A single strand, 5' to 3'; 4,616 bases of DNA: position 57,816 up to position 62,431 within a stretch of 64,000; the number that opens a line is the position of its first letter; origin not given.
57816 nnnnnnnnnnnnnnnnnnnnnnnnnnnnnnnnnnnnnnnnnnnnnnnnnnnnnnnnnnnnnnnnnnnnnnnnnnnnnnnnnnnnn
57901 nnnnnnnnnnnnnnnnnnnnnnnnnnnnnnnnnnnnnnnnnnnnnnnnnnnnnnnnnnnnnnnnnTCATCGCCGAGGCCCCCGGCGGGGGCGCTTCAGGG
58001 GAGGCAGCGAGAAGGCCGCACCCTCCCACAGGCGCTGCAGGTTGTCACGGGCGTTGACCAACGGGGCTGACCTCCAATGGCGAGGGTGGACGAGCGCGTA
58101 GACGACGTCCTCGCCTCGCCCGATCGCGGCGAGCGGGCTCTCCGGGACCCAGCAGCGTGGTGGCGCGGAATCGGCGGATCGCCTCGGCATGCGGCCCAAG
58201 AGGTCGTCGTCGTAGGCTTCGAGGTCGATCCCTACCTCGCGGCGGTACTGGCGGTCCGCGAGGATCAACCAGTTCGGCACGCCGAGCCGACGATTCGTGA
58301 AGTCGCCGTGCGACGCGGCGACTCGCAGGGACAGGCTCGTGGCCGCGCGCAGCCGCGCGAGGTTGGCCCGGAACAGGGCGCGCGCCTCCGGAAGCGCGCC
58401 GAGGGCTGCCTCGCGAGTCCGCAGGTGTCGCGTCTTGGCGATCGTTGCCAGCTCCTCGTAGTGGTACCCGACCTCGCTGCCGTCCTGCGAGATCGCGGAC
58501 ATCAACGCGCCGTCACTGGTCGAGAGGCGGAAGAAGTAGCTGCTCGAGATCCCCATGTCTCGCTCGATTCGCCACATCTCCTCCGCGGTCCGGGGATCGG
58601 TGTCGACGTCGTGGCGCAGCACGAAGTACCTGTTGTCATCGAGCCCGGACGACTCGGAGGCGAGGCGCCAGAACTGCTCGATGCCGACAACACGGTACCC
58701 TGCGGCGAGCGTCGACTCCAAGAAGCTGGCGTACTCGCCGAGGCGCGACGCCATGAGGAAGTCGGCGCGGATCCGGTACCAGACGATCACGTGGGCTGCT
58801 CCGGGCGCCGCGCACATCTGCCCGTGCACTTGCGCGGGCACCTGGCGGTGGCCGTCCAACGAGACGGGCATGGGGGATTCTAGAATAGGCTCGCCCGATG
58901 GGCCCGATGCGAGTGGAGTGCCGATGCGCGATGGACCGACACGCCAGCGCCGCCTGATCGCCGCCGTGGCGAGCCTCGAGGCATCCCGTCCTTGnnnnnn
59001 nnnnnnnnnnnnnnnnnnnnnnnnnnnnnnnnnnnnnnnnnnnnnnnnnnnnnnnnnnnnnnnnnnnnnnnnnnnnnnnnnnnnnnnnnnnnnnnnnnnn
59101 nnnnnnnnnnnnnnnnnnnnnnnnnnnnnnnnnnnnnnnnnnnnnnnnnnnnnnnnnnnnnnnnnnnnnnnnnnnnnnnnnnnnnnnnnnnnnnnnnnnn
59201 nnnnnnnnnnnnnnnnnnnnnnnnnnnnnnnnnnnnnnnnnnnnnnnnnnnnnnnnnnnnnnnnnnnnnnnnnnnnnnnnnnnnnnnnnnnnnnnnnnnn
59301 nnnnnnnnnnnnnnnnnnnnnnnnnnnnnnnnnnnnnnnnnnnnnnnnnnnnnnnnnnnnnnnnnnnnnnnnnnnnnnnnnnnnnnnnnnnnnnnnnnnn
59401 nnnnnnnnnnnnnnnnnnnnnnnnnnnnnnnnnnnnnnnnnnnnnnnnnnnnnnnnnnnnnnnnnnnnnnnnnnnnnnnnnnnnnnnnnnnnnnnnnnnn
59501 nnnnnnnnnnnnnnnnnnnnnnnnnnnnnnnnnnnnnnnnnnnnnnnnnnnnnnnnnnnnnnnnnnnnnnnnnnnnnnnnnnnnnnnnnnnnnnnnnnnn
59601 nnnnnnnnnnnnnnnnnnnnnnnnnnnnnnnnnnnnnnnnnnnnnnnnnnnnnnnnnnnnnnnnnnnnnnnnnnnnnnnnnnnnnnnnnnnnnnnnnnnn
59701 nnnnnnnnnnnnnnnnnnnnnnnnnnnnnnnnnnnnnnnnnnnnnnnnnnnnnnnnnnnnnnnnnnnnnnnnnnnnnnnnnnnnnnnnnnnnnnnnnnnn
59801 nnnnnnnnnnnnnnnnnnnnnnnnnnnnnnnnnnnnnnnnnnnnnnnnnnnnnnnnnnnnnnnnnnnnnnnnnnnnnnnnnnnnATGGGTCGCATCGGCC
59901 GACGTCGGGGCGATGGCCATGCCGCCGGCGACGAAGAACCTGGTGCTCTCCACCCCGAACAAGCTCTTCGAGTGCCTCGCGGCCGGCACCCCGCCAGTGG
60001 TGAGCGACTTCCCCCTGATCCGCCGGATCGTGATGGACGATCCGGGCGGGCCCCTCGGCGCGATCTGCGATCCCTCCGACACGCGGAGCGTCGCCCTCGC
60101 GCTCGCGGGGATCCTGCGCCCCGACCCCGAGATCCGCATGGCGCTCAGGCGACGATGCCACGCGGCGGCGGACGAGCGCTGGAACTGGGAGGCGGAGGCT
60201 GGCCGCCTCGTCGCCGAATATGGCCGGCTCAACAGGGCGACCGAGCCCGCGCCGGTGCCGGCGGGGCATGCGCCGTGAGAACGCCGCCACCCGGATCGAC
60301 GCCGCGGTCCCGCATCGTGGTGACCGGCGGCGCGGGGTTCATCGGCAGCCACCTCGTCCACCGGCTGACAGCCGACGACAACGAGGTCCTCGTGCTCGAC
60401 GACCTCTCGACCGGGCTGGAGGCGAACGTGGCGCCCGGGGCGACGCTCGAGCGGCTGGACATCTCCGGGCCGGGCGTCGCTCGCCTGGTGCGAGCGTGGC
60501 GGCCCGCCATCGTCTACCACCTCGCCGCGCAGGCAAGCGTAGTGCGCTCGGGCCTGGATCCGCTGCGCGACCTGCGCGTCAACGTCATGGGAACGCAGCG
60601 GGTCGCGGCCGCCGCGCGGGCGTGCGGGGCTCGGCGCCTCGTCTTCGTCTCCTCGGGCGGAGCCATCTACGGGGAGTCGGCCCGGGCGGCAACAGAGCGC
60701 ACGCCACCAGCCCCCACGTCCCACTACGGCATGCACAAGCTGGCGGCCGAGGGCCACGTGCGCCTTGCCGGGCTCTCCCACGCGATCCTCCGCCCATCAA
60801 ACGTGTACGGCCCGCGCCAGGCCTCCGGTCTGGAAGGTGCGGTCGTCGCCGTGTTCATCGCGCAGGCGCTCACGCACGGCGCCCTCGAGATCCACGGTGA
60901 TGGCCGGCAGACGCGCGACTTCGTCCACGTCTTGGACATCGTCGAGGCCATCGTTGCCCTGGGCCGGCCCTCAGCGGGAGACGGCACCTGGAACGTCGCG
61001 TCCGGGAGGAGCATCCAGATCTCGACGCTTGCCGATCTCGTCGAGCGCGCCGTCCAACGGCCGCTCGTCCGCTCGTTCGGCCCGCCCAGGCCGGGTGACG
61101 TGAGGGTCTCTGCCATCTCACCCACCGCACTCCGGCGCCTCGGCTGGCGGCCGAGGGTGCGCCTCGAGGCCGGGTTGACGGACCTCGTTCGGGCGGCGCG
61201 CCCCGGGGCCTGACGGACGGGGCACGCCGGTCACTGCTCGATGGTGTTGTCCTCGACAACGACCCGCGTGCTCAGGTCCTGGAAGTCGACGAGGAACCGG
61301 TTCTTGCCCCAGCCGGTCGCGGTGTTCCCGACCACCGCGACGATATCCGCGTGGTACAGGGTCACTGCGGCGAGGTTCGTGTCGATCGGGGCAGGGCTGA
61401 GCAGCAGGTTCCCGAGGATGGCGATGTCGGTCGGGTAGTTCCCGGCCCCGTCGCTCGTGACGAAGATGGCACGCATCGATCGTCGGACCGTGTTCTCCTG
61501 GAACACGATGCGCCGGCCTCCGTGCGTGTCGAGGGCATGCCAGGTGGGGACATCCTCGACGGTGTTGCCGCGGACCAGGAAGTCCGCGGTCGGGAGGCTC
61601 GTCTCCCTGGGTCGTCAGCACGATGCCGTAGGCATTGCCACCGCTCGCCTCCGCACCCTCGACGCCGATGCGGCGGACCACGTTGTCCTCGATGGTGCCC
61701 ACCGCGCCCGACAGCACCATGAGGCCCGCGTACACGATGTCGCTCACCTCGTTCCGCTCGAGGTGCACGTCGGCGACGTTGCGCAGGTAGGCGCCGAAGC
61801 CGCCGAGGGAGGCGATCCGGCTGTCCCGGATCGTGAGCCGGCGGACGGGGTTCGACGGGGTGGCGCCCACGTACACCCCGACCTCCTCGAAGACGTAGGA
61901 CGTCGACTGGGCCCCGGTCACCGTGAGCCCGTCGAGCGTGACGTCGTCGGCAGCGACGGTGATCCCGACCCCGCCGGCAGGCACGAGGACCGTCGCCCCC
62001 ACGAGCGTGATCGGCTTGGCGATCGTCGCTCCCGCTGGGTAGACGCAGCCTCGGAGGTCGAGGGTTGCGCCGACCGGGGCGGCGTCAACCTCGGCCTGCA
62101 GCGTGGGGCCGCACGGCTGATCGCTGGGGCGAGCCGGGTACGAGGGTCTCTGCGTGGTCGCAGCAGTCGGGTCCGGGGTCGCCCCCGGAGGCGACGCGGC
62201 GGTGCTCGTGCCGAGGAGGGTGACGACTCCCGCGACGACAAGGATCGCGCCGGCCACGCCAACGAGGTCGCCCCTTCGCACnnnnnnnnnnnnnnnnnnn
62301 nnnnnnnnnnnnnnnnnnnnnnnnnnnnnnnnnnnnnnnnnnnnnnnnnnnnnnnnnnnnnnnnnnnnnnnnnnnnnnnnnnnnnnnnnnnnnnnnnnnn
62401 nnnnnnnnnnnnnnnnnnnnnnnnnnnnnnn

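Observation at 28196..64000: A surface-glycan island of about 36 kb or more with three nucleotide-sugar branches and Wzx/Wzy assembly, truncated by the window edge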

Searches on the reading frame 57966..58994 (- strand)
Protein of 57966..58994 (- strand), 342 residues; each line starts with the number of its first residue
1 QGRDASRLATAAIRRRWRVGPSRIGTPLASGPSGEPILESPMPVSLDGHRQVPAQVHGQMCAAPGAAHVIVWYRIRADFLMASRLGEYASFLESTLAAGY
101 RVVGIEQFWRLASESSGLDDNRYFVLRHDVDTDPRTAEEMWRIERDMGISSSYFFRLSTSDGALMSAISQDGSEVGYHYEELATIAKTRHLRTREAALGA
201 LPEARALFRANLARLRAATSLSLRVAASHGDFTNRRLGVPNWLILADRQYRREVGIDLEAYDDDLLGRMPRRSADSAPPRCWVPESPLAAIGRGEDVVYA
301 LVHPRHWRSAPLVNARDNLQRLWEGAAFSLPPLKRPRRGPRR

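Call 15: search_protein_families(library=pfam, proteins=[window:57966-58994:-])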
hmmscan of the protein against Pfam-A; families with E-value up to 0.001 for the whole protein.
window:57966-58994:- (342 aa): 0 families

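Call 31: search_protein_families(library=ncbifam, proteins=[window:57966-58994:-], max_evalue=0.001)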
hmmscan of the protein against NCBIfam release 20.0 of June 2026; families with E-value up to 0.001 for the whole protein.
window:57966-58994:- (342 aa): 0 families

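Call 38: search_protein_families(library=pfam, proteins=[window:57966-58871:-], max_evalue=5)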
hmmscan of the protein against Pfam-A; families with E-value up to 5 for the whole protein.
window:57966-58871:- (301 aa): 0 families

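Call 46: find_homologous_proteins(query=window:57966-58871:-, max_evalue=0.00001)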
Query window:57966-58871:- (301 aa): 758 proteins with E <= 0.00001 among 8000 candidates; the best 120 are listed.
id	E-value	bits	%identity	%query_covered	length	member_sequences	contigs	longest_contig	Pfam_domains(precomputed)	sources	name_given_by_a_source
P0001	1.4e-198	676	100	100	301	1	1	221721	-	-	-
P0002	1.1e-143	496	83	87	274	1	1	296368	-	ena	-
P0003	3.1e-111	390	69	87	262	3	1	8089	-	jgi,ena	-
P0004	8.9e-111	388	66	90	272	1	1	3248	-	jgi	jgi:hypothetical protein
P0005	1.1e-110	388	65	91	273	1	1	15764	-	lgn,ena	-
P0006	1.7e-108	381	67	87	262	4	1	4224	-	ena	-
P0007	1.8e-108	380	66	87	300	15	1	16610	-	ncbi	-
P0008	8.6e-108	378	63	89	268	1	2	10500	-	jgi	jgi:hypothetical protein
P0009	1.1e-107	378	68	87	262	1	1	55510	-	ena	-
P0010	3.0e-106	373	67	86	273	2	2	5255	-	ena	-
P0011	1.9e-104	367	65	90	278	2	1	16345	-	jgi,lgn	-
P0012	1.5e-102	361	63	89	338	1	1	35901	-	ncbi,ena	-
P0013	8.0e-102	359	64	87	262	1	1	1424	-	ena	-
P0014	5.1e-101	356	60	89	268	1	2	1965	-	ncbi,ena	-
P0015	1.7e-100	354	65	86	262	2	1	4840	-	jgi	jgi:hypothetical protein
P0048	1.1e-85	306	55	88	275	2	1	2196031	-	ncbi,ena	-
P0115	6.3e-82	293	54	86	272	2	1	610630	-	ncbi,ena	-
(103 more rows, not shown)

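Call 83: find_encoding_contigs(protein=P0048, flank=10000, max_places=1)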
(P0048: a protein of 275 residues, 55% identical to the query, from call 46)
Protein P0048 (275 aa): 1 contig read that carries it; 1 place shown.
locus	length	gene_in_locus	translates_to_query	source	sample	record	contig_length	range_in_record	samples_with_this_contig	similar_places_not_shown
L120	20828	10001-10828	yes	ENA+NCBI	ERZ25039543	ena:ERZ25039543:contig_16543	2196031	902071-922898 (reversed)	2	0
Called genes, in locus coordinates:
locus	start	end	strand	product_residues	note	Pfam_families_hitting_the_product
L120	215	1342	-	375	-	PF02350:Epimerase_2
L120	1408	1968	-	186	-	PF04892:VanZ-LLP1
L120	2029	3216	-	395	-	PF00155:Aminotran_1_2 (faint), PF01041:DegT_DnrJ_EryC1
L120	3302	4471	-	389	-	PF01041:DegT_DnrJ_EryC1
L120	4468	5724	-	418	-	PF13439:Glyco_transf_4, PF13579:Glyco_trans_4_4, PF00534:Glycos_transf_1, PF13692:Glyco_trans_1_4, PF13524:Glyco_trans_1_2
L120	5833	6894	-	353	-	PF00535:Glycos_transf_2, PF10111:Glyco_tranf_2_2, PF13641:Glyco_tranf_2_3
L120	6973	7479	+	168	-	PF01476:LysM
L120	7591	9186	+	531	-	PF01656:CbiA, PF10609:ParA, PF13614:AAA_31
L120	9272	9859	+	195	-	PF02397:Bac_transf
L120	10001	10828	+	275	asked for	-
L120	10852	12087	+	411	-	PF13439:Glyco_transf_4, PF13579:Glyco_trans_4_4, PF00534:Glycos_transf_1, PF13692:Glyco_trans_1_4, PF13524:Glyco_trans_1_2 (weak)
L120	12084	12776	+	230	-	-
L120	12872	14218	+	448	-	PF01943:Polysacc_synt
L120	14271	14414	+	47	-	-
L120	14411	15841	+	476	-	PF04932:Wzy_C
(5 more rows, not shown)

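Call 84: find_encoding_contigs(protein=P0115, flank=10000, max_places=1)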
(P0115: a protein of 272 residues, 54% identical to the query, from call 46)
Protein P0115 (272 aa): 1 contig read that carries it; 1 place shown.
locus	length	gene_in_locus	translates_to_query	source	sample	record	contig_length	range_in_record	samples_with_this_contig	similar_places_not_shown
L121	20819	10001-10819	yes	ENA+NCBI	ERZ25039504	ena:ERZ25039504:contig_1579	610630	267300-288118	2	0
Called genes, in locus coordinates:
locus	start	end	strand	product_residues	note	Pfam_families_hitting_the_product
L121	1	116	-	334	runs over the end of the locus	PF13641:Glyco_tranf_2_3 (weak), PF00535:Glycos_transf_2, PF13632:Glyco_trans_2_3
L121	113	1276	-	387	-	PF01041:DegT_DnrJ_EryC1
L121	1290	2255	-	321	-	PF00106:adh_short (weak), PF01073:3Beta_HSD, PF01370:Epimerase, PF02719:Polysacc_synt_2, PF03435:Sacchrp_dh_NADP (weak), PF04321:RmlD_sub_bind, PF13460:NAD_binding_10, PF16363:GDP_Man_Dehyd, +2 more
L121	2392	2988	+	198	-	PF02397:Bac_transf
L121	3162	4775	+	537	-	PF02706:Wzz (weak), PF01656:CbiA, PF10609:ParA, PF13614:AAA_31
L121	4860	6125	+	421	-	PF13439:Glyco_transf_4, PF13579:Glyco_trans_4_4, PF00534:Glycos_transf_1, PF13692:Glyco_trans_1_4, PF13524:Glyco_trans_1_2 (weak)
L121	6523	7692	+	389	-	PF13579:Glyco_trans_4_4, PF13439:Glyco_transf_4, PF00534:Glycos_transf_1, PF13692:Glyco_trans_1_4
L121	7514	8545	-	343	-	-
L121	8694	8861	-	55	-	-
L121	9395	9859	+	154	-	PF00733:Asn_synthase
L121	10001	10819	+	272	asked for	-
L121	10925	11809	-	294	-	PF00535:Glycos_transf_2 (faint)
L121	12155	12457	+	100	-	-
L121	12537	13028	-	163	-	PF01728:FtsJ (weak), PF02353:CMAS (weak), PF08003:Methyltransf_9 (weak), PF13489:Methyltransf_23, PF13847:Methyltransf_31, PF08241:Methyltransf_11, PF08242:Methyltransf_12, PF13649:Methyltransf_25, +1 more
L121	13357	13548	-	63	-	-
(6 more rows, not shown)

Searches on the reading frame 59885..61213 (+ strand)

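Call 15: search_protein_families(library=pfam, proteins=[window:59885-61213:+])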
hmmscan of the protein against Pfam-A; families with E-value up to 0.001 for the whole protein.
window:59885-61213:+ (442 aa): 7 families
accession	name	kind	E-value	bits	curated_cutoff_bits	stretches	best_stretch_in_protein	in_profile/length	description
PF01370.27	Epimerase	-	4.6e-52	177.2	20.9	1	144-372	1-240/240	NAD dependent epimerase/dehydratase family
PF16363.11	GDP_Man_Dehyd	-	3.1e-38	132.5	27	1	146-433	2-331/332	GDP-mannose 4,6 dehydratase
PF04321.23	RmlD_sub_bind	-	6.3e-23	81.7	27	1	143-359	2-196/287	RmlD substrate binding domain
PF01073.25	3Beta_HSD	-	6.8e-16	58.6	22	1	145-358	1-227/280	3-beta hydroxysteroid dehydrogenase/isomerase family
PF02719.21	Polysacc_synt_2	-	1.8e-13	50.8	20.2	1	144-386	1-243/293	Polysaccharide biosynthesis protein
PF07993.18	NAD_binding_4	-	7.1e-12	45.4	20.1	1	208-332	90-233/258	Male sterility protein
PF13460.12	NAD_binding_10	-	2.2e-09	37.9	27.2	1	148-307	1-146/184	NAD(P)H-binding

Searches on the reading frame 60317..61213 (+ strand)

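Call 31: search_protein_families(library=ncbifam, proteins=[window:60317-61213:+], max_evalue=0.001)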
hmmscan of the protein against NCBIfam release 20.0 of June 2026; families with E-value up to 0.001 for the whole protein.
window:60317-61213:+ (298 aa): 27 families (the best 25 are shown)
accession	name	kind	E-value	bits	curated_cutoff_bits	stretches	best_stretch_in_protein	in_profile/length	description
TIGR01181.1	dTDP_gluc_dehyt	equivalog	8.7e-36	123.6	365.1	1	1-291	3-308/321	dTDP-glucose 4,6-dehydratase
TIGR01179.1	galE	equivalog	6.7e-35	120.5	262.3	1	1-284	3-315/332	UDP-glucose 4-epimerase GalE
TIGR04180.1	EDH_00030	hypoth_equivalog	4.7e-25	88.2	475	1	1-248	2-258/297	NAD-dependent 4,6-dehydratase LegB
TIGR02197.1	heptose_epim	equivalog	9.5e-22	77.6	274.6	1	1-248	2-262/316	ADP-glyceromanno-heptose 6-epimerase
TIGR01214.1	rmlD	equivalog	1.5e-21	76.8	224.05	1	1-232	3-212/285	dTDP-4-dehydrorhamnose reductase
NF007582.0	PRK10217.1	equivalog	1e-20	74.1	698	1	1-291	5-328/355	dTDP-glucose 4,6-dehydratase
NF007490.0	PRK10084.1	subfamily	8.4e-18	64.5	649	2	125-291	155-331/361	dTDP-glucose 4,6-dehydratase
NF007956.0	PRK10675.1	subfamily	1.7e-17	63.6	394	1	1-284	4-319/338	UDP-glucose 4-epimerase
NF047922.1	GDPFucSynFcl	equivalog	3.5e-15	56.2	500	1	2-290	7-297/308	GDP-L-fucose synthase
NF011728.1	PRK15181.1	equivalog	1.5e-13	50.5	760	1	65-213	93-246/348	Vi polysaccharide biosynthesis UDP-N-acetylglucosaminuronic acid C-4 epimerase TviC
TIGR03466.1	HpnA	hypoth_equivalog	1.3e-12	47.3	367.65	1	1-168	4-175/327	hopanoid-associated sugar epimerase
NF043036.1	ErythonDh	equivalog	5.6e-12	45.5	325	1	1-145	4-157/321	D-erythronate dehydrogenase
TIGR01777.1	yfcH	hypoth_equivalog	1.8e-11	44.2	207.35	1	90-251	87-246/292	TIGR01777 family oxidoreductase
NF042422.1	oxyalk_red_OleD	equivalog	3.6e-11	43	580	1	1-213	4-212/329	2-alkyl-3-oxoalkanoate reductase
NF058621.1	DiazavRedAvaA7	equivalog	4.8e-11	42.8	400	1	1-230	4-232/304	3-diazoavenalumate denitrifying reductase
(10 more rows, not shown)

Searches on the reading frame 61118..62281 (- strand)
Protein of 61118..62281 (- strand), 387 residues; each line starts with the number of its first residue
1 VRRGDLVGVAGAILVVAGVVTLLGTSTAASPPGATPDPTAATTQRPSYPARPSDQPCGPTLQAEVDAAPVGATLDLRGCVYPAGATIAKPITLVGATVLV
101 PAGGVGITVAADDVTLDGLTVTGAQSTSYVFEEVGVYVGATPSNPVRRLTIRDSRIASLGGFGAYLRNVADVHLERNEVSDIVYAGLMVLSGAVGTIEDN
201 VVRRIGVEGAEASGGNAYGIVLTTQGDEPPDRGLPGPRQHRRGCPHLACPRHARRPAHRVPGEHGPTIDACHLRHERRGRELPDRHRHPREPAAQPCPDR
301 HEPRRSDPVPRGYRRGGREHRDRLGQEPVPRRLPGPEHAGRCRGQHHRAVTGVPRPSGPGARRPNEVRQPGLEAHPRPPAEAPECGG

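Call 15: search_protein_families(library=pfam, proteins=[window:61118-62281:-])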
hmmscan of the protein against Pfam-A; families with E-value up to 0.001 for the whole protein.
window:61118-62281:- (387 aa): 1 family
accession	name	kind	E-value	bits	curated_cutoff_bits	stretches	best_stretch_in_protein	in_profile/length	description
PF13229.12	Beta_helix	-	2.8e-06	27.5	25.9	1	104-216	23-124/158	Right handed beta helix region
